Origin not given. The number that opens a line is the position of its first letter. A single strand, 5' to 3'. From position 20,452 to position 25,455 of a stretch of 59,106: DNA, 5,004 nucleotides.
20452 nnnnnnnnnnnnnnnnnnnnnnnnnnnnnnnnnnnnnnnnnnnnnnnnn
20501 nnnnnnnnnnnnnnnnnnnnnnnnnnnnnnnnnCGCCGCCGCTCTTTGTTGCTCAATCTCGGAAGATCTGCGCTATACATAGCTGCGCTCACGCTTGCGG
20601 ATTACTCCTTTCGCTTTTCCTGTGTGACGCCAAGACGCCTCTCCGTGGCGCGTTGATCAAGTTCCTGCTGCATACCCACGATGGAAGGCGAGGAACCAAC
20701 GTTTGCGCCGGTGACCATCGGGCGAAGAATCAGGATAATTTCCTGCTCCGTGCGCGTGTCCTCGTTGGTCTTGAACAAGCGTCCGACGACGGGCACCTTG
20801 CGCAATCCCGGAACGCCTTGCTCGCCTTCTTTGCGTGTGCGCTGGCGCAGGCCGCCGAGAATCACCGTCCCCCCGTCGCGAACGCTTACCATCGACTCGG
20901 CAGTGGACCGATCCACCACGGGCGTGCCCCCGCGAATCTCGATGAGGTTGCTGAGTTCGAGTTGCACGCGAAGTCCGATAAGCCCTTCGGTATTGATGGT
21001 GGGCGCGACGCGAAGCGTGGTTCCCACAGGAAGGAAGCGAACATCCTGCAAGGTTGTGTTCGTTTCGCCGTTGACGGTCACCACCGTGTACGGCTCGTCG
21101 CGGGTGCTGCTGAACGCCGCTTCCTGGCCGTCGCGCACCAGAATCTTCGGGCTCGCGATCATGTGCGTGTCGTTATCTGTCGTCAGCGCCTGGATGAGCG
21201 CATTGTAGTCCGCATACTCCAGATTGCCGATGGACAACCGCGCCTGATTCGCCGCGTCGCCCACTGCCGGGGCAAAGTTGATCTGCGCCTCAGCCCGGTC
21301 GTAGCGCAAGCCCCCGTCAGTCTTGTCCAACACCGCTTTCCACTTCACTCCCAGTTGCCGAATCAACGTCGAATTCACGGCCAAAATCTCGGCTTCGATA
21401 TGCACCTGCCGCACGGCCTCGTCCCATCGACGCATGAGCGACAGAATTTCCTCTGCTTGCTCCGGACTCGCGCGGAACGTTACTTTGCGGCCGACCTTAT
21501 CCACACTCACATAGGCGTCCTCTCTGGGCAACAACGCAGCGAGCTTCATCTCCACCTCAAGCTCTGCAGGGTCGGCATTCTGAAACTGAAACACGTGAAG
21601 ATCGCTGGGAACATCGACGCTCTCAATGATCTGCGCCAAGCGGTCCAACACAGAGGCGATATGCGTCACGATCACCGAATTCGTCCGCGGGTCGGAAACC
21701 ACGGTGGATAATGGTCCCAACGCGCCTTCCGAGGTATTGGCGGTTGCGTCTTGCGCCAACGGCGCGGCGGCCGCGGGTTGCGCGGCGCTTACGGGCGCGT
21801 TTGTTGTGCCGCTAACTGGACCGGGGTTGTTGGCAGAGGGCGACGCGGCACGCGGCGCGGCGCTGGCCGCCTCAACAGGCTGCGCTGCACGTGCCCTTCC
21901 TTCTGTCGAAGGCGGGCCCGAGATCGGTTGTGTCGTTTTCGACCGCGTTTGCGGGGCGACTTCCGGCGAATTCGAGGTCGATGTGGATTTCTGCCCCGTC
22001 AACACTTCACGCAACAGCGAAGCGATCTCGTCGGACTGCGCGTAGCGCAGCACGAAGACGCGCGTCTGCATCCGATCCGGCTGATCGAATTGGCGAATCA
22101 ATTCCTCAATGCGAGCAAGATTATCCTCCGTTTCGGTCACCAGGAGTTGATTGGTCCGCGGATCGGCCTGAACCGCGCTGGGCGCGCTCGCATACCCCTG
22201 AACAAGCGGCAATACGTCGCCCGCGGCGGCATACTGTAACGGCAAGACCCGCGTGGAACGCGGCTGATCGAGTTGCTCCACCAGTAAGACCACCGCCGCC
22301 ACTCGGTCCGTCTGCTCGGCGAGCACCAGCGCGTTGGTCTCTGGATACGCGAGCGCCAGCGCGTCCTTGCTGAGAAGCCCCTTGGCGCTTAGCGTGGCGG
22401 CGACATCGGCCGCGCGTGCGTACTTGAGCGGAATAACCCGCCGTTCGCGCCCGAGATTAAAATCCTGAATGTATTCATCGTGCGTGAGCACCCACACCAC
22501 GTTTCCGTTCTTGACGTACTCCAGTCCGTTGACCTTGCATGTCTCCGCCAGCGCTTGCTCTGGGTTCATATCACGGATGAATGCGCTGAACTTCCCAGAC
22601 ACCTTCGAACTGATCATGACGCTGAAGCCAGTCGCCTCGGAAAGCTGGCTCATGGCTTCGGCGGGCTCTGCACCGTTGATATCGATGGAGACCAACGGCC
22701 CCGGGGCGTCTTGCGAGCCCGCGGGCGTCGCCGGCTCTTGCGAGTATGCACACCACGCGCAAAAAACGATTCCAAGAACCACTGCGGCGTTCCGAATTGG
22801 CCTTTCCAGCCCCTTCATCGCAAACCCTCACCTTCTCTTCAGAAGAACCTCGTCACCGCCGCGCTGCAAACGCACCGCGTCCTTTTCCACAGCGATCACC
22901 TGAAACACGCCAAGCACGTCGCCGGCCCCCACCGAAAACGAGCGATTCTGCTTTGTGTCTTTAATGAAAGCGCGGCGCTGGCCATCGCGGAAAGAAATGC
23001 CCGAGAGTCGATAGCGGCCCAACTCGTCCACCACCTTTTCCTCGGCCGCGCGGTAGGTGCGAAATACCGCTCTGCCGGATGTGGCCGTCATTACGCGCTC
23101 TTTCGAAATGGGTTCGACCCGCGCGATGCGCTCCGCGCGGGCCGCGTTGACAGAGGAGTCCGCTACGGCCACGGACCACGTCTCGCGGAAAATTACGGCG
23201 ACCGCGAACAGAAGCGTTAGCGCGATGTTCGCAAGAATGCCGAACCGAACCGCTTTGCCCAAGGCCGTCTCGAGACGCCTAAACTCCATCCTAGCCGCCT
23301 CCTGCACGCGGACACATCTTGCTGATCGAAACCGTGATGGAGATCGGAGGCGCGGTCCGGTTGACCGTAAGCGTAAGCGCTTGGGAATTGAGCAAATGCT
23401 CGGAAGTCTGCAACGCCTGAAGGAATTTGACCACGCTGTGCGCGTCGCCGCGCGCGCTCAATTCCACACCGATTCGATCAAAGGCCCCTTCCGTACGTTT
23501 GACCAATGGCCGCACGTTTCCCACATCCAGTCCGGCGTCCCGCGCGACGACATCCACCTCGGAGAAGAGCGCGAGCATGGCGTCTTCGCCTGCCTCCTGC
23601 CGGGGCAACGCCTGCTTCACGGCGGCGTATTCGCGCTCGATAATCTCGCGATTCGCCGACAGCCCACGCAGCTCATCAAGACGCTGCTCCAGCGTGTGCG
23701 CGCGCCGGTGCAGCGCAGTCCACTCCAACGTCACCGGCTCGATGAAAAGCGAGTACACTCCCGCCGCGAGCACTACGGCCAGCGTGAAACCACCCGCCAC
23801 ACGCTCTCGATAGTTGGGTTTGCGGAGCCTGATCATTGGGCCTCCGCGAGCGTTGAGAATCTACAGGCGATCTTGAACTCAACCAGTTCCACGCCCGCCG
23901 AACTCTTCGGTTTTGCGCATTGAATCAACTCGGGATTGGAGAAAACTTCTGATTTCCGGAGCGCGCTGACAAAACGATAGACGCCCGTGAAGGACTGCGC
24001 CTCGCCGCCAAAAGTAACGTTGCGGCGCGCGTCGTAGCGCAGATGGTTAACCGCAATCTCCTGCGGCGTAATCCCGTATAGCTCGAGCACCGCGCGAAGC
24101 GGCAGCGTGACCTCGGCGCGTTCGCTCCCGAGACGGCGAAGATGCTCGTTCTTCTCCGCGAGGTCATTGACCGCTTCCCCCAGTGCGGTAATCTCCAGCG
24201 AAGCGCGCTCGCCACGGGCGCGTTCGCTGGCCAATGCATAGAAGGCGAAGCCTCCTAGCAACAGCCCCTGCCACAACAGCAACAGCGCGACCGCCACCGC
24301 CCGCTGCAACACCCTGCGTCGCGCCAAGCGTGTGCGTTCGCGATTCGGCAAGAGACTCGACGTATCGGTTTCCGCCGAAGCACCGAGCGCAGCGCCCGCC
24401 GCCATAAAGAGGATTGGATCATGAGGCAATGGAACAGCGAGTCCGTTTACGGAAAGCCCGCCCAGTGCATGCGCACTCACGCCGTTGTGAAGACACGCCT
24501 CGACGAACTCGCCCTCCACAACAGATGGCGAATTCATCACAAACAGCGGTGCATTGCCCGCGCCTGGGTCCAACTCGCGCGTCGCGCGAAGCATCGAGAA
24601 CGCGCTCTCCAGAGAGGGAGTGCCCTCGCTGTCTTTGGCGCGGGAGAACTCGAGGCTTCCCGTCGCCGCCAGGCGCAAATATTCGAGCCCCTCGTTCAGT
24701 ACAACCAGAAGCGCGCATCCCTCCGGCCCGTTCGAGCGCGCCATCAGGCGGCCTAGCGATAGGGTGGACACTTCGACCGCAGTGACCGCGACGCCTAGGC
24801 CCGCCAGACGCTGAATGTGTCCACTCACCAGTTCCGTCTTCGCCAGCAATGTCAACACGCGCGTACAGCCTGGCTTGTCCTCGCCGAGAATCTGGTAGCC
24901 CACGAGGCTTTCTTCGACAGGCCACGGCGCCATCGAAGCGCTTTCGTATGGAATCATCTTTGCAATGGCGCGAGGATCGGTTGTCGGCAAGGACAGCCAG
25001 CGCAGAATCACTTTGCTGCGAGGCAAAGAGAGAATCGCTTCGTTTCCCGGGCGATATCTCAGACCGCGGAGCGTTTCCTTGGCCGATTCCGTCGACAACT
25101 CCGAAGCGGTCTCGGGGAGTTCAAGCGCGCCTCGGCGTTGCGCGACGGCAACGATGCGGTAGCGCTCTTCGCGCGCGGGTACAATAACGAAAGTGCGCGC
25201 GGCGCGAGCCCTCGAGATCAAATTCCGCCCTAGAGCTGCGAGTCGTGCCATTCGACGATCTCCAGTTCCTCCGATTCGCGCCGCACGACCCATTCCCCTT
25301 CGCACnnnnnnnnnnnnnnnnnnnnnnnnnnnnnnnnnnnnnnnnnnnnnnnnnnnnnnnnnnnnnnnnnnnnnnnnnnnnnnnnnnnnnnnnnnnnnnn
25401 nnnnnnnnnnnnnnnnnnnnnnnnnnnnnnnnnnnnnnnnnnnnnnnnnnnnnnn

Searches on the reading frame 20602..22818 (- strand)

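Call 22: search_protein_families(library=pfam, proteins=[window:20602-22818:-])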
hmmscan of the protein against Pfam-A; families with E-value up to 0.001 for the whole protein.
window:20602-22818:- (738 aa): 4 families
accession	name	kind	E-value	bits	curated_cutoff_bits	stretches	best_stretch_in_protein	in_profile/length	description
PF03958.22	Secretin_N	-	1.2e-43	147.5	28.2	3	189-249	1-68/69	Bacterial type II/III secretion system short domain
PF00263.26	Secretin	-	2.9e-36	125.1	27.5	1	544-702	1-167/169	Bacterial type II and III secretion system protein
PF07660.19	STN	-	0.00039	20.6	28.4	0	70-110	6-49/52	Secretin and TonB N terminus short domain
PF02983.19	Pro_Al_protease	-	0.00047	20.6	23.4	0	375-404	29-58/59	Alpha-lytic protease prodomain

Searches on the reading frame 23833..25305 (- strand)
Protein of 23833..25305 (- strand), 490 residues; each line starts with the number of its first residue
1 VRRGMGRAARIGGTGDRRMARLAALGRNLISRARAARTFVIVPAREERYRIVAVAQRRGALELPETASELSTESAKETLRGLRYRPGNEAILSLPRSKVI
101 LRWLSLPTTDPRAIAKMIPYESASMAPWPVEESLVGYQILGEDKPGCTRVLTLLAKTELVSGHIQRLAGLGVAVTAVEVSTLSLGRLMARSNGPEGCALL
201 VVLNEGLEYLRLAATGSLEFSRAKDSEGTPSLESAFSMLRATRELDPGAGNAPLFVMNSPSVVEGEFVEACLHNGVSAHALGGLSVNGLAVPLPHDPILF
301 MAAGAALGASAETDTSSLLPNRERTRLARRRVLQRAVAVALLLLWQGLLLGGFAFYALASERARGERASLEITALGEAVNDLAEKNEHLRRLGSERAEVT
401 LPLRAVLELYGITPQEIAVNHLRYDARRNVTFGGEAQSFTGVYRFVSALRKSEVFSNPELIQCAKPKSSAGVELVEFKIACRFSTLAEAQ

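Call 22: search_protein_families(library=pfam, proteins=[window:23833-25305:-])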
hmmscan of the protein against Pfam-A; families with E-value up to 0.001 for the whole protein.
window:23833-25305:- (490 aa): 1 family
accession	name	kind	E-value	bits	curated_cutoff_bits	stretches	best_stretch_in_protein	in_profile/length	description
PF05137.18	PilN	-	1.7e-08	34.8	22.8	1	408-482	5-77/78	Fimbrial assembly protein (PilN)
